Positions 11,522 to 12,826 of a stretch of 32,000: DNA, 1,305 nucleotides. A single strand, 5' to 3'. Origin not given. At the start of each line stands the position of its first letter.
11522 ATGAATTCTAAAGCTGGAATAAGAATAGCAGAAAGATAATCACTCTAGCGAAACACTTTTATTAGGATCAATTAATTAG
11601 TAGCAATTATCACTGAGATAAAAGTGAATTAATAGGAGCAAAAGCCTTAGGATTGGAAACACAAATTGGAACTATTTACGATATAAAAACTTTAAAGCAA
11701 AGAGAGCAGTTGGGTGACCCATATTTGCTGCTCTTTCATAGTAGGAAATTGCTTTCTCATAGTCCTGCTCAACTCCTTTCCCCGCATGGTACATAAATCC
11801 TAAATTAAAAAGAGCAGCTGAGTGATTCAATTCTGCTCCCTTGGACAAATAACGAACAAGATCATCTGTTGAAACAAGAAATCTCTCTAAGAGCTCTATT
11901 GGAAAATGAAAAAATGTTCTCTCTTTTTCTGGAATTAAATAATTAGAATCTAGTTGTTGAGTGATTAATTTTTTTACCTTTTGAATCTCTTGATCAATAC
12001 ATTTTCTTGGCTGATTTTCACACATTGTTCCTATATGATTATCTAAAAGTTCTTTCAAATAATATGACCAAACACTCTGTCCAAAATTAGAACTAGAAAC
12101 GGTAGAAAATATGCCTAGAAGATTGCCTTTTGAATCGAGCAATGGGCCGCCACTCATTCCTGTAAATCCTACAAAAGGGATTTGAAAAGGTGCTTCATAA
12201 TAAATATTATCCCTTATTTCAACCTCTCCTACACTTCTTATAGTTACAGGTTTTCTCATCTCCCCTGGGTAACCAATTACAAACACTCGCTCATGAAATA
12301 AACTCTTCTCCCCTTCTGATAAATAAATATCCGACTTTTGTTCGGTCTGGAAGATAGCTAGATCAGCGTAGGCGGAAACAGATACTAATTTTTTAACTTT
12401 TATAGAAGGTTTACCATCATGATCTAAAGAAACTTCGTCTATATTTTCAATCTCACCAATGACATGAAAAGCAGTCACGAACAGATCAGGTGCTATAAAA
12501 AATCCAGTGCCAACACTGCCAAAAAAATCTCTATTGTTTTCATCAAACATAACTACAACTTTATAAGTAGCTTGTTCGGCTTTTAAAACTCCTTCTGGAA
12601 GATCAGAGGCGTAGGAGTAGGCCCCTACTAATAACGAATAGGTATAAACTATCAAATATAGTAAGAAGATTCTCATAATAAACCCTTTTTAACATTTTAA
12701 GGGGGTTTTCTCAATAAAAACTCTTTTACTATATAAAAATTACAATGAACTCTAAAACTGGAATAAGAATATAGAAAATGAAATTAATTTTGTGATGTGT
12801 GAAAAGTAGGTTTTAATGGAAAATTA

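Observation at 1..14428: Tandem array of at least nine secreted trypsin-like protease / Sel1-repeat fusion paralogs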

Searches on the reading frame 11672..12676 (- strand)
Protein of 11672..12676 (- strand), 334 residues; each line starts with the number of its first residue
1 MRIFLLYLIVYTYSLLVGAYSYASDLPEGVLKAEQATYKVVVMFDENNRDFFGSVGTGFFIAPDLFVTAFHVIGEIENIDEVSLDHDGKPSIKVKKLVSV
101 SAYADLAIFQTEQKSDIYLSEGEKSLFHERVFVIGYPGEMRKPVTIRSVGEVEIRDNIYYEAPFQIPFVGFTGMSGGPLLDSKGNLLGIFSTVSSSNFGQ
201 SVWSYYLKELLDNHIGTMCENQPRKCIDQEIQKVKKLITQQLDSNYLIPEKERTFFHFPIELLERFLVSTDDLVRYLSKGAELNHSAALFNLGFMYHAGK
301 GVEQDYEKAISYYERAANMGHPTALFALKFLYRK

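Call 5: search_protein_families(library=pfam, proteins=[window:11672-12676:-], max_evalue=0.01)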
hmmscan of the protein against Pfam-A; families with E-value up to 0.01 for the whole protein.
window:11672-12676:- (334 aa): 3 families
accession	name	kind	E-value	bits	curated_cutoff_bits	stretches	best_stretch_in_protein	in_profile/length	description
PF13365.12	Trypsin_2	-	2.5e-14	54.6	27.6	1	56-189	1-144/144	Trypsin-like peptidase domain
PF08238.18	Sel1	-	6.6e-12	45.9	30.7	1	286-321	1-36/36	Sel1 repeat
PF00089.32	Trypsin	-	3.5e-05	24.2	20.6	1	49-195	23-200/220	Trypsin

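Call 6: search_protein_families(library=ncbifam, proteins=[window:11672-12676:-], max_evalue=0.01)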
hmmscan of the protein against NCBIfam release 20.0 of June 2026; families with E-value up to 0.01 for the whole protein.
window:11672-12676:- (334 aa): 9 families
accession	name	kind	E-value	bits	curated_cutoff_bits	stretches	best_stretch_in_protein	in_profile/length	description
NF033740.0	MarP_fam_protase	equivalog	2.3e-10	40.1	250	1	54-189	211-350/390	MarP family serine protease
TIGR02037.1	degP_htrA_DO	subfamily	3e-09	36.3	416.2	1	48-199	54-207/434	Do family serine endopeptidase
NF047621.1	FlgprotMotXVib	equivalog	1.7e-05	24.4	330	1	274-328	96-150/211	flagellar protein MotX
NF038194.1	AlgK_TPR_lipo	equivalog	0.0003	19.6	700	1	270-334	282-345/448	alginate biosynthesis TPR repeat lipoprotein AlgK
NF033786.1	phenyl_MerG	equivalog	0.00053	20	350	1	279-332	58-111/217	phenylmercury resistance protein MerG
NF041521.1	HhoA_HhoB_HtrA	equivalog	0.0036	16.6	450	1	54-194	57-201/335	HhoA/HhoB/HtrA family serine endopeptidase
NF047968.1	SerProtHtrA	equivalog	0.0042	16.5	470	0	53-192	86-232/357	serine protease HtrA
TIGR02038.1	protease_degS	equivalog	0.0042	16.3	422.95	1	54-194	78-218/351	outer membrane-stress sensor serine endopeptidase DegS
NF040961.1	MamO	equivalog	0.0063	14.9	800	1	40-193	86-243/648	magnetosome protein MamO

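Call 9: find_homologous_proteins(query=window:11672-12676:-)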
Query window:11672-12676:- (334 aa): 68 proteins with E <= 0.001 among 2226 candidates.
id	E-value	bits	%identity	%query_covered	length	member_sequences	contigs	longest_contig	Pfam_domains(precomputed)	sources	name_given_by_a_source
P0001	1.8e-220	749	100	100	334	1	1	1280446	PF13365.13,PF08238.19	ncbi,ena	-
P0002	1.3e-218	743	78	100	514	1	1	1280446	PF13431.13,PF13365.13,PF13176.13,PF23310.2,PF13428.13,PF08238.19,PF25068.3,PF00515.35,PF13432.13,PF07719.24,PF13174.13,PF20308.5,PF00089.33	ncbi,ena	-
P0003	7.7e-218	740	79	100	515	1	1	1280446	PF13431.13,PF13365.13,PF25062.2,PF00515.35,PF13176.13,PF13432.13,PF08238.19,PF07719.24,PF13174.13,PF00089.33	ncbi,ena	-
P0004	9.4e-199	677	77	100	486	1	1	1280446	PF13365.13,PF00515.35,PF13176.13,PF13432.13,PF08238.19,PF07719.24,PF13174.13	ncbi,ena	-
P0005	2.3e-197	673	72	99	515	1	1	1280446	PF13365.13,PF25062.2,PF00515.35,PF13176.13,PF23310.2,PF13432.13,PF08238.19,PF13174.13,PF20308.5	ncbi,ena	-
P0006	9.5e-189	645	71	99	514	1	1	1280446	PF13365.13,PF13176.13,PF08238.19,PF13174.13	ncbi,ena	-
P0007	2.2e-176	604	76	100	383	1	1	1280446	PF13365.13,PF08238.19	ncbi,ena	-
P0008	7.6e-155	533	70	99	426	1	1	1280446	PF13365.13,PF23310.2,PF08238.19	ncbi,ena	-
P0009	2.2e-89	318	44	95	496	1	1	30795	PF13365.13,PF08238.19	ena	-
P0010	2.2e-86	308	41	97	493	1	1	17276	PF13365.13,PF23310.2,PF08238.19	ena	-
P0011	2.9e-83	298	42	97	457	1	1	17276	PF13365.13,PF08238.19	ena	-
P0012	1.2e-80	289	40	99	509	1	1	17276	PF13365.13,PF23310.2,PF08238.19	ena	-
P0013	1.6e-74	269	44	97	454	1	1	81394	PF13365.13,PF08238.19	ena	-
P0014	3.3e-73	265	45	84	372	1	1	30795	PF13365.13,PF08238.19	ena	-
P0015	2.7e-72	262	43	96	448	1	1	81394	PF13365.13,PF08238.19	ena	-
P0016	4.3e-62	228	40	93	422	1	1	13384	PF13365.13,PF08238.19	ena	-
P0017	7.9e-59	218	39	95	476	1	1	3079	PF13365.13,PF08238.19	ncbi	-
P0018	2.2e-56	210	38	100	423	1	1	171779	PF13365.13,PF08238.19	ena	-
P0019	8.8e-55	204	41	92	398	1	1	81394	PF13365.13,PF08238.19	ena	-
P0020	2.6e-49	186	36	93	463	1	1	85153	PF13365.13,PF23310.2,PF08238.19,PF00089.33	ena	-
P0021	1.2e-39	155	34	99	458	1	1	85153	PF13365.13,PF08238.19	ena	-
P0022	1.3e-37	148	29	39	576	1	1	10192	PF13365.13,PF08238.19,PF00089.33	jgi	jgi:TPR repeat protein/S1-C subfamily serine protease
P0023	7.1e-35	139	45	17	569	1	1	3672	PF13365.13,PF23310.2,PF08238.19,PF00089.33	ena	-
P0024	3.4e-33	133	47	18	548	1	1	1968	PF13365.13,PF10459.16,PF08238.19,PF00089.33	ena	-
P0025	1.5e-29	121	27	83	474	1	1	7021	PF13365.13,PF01732.23,PF08238.19,PF00089.33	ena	-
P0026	2.3e-27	114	49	18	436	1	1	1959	PF13365.13,PF08238.19,PF00089.33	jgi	jgi:hypothetical protein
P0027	2.3e-26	111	41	20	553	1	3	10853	PF13365.13,PF08238.19,PF00089.33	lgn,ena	-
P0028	1.0e-24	106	30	83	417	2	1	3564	PF13365.13,PF08238.19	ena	-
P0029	1.9e-24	105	27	84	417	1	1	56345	PF13365.13,PF08238.19,PF00089.33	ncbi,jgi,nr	ncbi:MAG: bifunctional trypsin-like peptidase domain-containing/SEL1-like repeat protein [Bdellovibr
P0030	3.3e-24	104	25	84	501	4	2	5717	PF13365.13,PF08238.19,PF00089.33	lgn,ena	-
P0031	8.3e-24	103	42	19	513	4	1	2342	PF13365.13,PF08238.19,PF00089.33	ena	-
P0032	4.3e-23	100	40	18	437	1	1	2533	PF13365.13,PF08238.19,PF00089.33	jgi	-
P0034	3.7e-20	91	44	17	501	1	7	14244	PF13365.13,PF08238.19,PF00089.33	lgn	-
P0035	4.5e-20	90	32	19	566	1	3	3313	PF13365.13,PF08238.19,PF00089.33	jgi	jgi:TPR repeat protein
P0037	2.2e-19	88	50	16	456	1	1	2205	PF13365.13,PF08238.19,PF00089.33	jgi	jgi:TPR repeat protein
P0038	1.6e-18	85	31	42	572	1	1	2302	PF13365.13,PF08238.19,PF00089.33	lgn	-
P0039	1.3e-17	82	30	42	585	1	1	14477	PF13365.13,PF08238.19,PF01471.24,PF00089.33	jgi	-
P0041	7.3e-14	70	37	19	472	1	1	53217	PF13365.13,PF08238.19,PF00089.33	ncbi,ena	-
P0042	2.3e-13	68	35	19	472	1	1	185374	PF13365.13,PF08238.19,PF00089.33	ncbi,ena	-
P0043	6.1e-13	67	32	28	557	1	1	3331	PF13365.13,PF08238.19,PF00089.33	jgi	jgi:TPR repeat protein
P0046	2.2e-12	65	37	19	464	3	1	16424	PF13365.13,PF08238.19,PF00089.33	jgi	jgi:S1-C subfamily serine protease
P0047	3.5e-12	64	43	18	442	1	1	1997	PF13365.13,PF08238.19,PF00089.33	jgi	jgi:uncharacterized protein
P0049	5.1e-11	61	39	20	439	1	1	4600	PF13365.13,PF08238.19,PF00089.33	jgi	jgi:S1-C subfamily serine protease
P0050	2.1e-10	59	36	49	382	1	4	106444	PF13365.13,PF13180.13,PF00089.33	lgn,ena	-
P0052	8.7e-9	53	34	19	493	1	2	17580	PF13365.13,PF08238.19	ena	-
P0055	2.2e-7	49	34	19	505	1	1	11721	PF13365.13,PF08238.19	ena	-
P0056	3.8e-7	48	29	46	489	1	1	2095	PF13365.13,PF00089.33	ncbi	ncbi:MAG: S1C family serine protease [Pseudomonadota bacterium]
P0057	1.8e-6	46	33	43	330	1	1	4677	PF13365.13,PF00089.33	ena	-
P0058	3.2e-6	45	33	44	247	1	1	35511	PF13365.13,PF00089.33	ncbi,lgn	ncbi:MAG: serine protease [Alphaproteobacteria bacterium]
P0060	5.2e-6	44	36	18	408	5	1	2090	PF13365.13,PF08238.19,PF00089.33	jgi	jgi:S1-C subfamily serine protease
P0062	1.1e-4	40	28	48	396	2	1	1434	PF13365.13,PF00089.33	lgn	-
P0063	2.0e-4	39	26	55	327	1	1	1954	PF13365.13,PF00089.33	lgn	-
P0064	3.7e-4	38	25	18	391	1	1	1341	PF13365.13,PF08238.19,PF00089.33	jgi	jgi:S1-C subfamily serine protease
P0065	4.0e-4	38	31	40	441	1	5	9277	PF13365.13,PF00089.33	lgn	-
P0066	5.0e-4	38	30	48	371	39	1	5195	PF13365.13,PF13180.13,PF00089.33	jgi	jgi:serine protease Do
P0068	5.4e-4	37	30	60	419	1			PF25063.1,PF03704.24,PF13431.13,PF13365.13,PF23914.2,PF13414.13,PF13176.13,PF13428.13,PF13374.13,PF14559.13,PF13371.13,PF00515.35,PF12895.14,PF13424.13,PF21033.5,PF13432.13,PF13429.13,PF13181.13,PF07719.24,PF13174.13,PF00089.33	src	-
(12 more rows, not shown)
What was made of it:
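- The source contig is 1,280,446 bp (call 9). The source is a 1.28-Mb single contig (call 9).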

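Call 10: find_related_loci(query=window:11672-12676:-, collection=genome_contigs, flank=10000)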
Query window:11672-12676:- (334 aa) in genome_contigs; peptide patterns used: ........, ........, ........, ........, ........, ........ (x = any residue, [..] = any of these).
83 stretches matched a pattern; 8 encode a relative of the query (tblastn E <= 1e-3); 8 distinct loci.
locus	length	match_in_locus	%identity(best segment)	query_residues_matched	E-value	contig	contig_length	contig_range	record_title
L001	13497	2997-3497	48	267-334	3e-13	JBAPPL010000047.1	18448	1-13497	MAG: Candidatus Sulfotelmatobacter sp. isolate MFD03315_ilm_asm_bin6 k127_289111, whole genome shotgun sequence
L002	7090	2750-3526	42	224-334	6e-12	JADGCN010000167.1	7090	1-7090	MAG: Magnetococcales bacterium isolate nWRX3bin12 nWRX3_bin12_NODE_167_length_7090_cov_27.957356, whole genome shotgun s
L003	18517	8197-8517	39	264-334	1e-11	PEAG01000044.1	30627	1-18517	MAG: Magnetococcales bacterium HCHbin5 scaffold94, whole genome shotgun sequence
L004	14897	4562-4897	40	268-334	3e-11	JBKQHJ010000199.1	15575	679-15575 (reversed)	MAG: Bryobacteraceae bacterium isolate SEr2D2E2F__bin_113 SEr2D2E2F_000000228980, whole genome shotgun sequence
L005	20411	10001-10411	50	272-334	2e-10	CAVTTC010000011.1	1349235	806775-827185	MAG: uncultured Acidobacteriota bacterium isolate MFD00822.bin.2.80 genome assembly, contig: contig_48516, whole genome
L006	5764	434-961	42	184-333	8e-9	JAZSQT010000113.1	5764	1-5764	MAG: Mucispirillaceae bacterium isolate T1900044541_TS20190007.MAGScoT_cleanbin_000008 SGB_70_k141_382053, whole genome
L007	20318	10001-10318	40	269-334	3e-8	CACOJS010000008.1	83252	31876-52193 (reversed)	MAG: Hydrogenophilales bacterium isolate AH-321-K14 genome assembly, contig: AH-321-K14_NODE_8, whole genome shotgun seq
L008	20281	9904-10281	38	269-334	2e-7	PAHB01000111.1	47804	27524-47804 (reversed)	MAG: Proteobacteria bacterium isolate MED768 143059, whole genome shotgun sequence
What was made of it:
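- Tried and rejected: The single genome_contigs scan returned only Sel1-part matches in unrelated phyla (call 10) and did not find the source genome.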

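Call 11: find_encoding_contigs(protein=P0001, flank=10000, max_places=3)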
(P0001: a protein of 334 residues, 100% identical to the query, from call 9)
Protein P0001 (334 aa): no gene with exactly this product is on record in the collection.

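Call 12: find_encoding_contigs(protein=P0006, flank=10000, max_places=3)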
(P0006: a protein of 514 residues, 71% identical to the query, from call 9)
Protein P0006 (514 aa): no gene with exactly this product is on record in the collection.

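Call 13: list_cluster_members(proteins=[P0001, P0006, P0009, P0010, P0013, P0017, P0018, P0020, P0029, P0041])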
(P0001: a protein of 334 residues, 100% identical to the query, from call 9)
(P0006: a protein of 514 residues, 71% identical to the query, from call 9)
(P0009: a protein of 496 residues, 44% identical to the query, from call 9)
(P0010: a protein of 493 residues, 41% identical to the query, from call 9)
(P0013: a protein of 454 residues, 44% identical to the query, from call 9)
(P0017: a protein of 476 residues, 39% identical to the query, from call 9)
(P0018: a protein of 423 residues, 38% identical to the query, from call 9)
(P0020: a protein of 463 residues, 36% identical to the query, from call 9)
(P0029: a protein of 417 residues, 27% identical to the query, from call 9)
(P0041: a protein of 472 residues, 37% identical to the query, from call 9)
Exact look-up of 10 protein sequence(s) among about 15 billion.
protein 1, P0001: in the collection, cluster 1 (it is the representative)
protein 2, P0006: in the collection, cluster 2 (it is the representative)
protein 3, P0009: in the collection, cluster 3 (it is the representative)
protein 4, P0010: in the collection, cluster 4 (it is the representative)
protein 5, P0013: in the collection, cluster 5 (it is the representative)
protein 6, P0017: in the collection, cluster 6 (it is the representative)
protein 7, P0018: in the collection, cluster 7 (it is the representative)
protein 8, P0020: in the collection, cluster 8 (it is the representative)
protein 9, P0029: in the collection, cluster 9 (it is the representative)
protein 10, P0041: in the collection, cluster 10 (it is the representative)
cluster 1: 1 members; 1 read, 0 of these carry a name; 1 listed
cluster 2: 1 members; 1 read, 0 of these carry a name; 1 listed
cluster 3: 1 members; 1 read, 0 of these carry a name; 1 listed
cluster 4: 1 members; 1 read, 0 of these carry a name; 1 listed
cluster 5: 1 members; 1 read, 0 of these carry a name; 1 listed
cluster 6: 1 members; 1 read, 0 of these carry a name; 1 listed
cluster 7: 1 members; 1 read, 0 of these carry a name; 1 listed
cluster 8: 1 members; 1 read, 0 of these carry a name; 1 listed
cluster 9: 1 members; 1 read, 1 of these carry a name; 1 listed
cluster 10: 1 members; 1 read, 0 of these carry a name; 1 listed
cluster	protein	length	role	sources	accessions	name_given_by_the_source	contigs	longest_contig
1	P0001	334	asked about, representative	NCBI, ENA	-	-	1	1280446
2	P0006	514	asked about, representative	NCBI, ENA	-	-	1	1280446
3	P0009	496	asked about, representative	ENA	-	-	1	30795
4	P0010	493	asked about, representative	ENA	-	-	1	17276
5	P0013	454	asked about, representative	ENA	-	-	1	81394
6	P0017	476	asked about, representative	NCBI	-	-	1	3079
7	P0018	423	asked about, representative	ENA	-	-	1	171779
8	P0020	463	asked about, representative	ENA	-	-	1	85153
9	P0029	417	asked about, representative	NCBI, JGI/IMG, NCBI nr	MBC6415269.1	MAG: bifunctional trypsin-like peptidase domain-containing/SEL1-like repeat protein ... | bifunctional trypsin-like peptidase domain-containing/SEL1-like repeat protein ...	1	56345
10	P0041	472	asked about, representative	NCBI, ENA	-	-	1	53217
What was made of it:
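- Tried and rejected: list_cluster_members gave no accession for the source genome (call 13).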

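Call 14: find_encoding_contigs(protein=P0010, flank=10000, max_places=3)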
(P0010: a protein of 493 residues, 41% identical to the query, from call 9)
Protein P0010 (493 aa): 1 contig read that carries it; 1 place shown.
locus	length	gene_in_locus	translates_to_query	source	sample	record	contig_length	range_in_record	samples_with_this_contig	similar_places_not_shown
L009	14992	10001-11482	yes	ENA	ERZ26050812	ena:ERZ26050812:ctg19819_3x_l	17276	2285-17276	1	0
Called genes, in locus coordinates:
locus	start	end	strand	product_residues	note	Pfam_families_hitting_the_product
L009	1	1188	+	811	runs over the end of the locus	PF07244:POTRA, PF01103:Omp85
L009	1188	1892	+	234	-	PF00300:His_Phos_1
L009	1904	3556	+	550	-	PF00501:AMP-binding, PF13193:AMP-binding_C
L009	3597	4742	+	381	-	-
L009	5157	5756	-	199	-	PF04832:SOUL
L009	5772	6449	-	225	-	-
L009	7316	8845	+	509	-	PF13365:Trypsin_2, PF23310:TPR_27 (faint), PF08238:Sel1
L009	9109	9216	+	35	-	-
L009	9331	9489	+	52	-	-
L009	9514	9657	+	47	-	-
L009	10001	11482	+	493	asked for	PF13365:Trypsin_2, PF08238:Sel1 (weak), PF23310:TPR_27 (faint), PF08238:Sel1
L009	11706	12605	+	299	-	-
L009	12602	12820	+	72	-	-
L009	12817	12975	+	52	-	-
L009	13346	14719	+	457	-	PF13365:Trypsin_2, PF08238:Sel1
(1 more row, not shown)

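Call 15: find_encoding_contigs(protein=P0013, flank=10000, max_places=3)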
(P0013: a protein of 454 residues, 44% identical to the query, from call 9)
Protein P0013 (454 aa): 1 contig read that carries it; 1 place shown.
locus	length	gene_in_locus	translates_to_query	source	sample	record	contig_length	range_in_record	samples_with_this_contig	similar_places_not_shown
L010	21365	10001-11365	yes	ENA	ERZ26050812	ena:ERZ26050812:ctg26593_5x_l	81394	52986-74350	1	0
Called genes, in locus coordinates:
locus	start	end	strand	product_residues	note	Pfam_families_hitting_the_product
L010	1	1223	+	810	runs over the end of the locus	PF07244:POTRA, PF01103:Omp85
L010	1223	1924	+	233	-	PF00300:His_Phos_1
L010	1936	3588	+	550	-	PF00501:AMP-binding, PF13193:AMP-binding_C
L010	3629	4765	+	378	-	-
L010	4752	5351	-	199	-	PF04832:SOUL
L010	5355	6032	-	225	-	-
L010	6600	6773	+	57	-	-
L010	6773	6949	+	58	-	-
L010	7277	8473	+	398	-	PF13365:Trypsin_2, PF08238:Sel1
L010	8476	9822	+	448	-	PF13365:Trypsin_2, PF08238:Sel1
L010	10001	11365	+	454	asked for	PF13365:Trypsin_2, PF08238:Sel1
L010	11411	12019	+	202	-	-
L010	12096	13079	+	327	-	-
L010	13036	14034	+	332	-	-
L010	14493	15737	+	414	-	PF06508:QueC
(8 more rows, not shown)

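Call 16: find_encoding_contigs(protein=P0009, flank=10000, max_places=3)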
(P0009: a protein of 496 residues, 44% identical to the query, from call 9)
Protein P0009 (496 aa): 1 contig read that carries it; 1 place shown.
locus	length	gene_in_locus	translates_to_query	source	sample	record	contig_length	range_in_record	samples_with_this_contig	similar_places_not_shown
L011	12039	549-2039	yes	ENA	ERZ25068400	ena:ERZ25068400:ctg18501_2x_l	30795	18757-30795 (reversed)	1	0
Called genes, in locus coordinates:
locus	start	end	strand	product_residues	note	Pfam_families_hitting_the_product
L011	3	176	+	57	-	?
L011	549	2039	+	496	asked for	PF13365:Trypsin_2, PF08238:Sel1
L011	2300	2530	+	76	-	-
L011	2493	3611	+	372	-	PF13365:Trypsin_2, PF08238:Sel1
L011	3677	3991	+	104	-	-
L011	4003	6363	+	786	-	-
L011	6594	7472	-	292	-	-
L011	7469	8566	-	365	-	PF00285:Citrate_synt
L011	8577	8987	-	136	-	PF00376:MerR, PF13411:MerR_1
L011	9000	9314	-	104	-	PF00216:Bac_DNA_binding, PF14908:HU-CCDC81_euk_1 (weak)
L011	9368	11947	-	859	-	-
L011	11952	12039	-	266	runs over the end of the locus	PF01409:tRNA-synt_2d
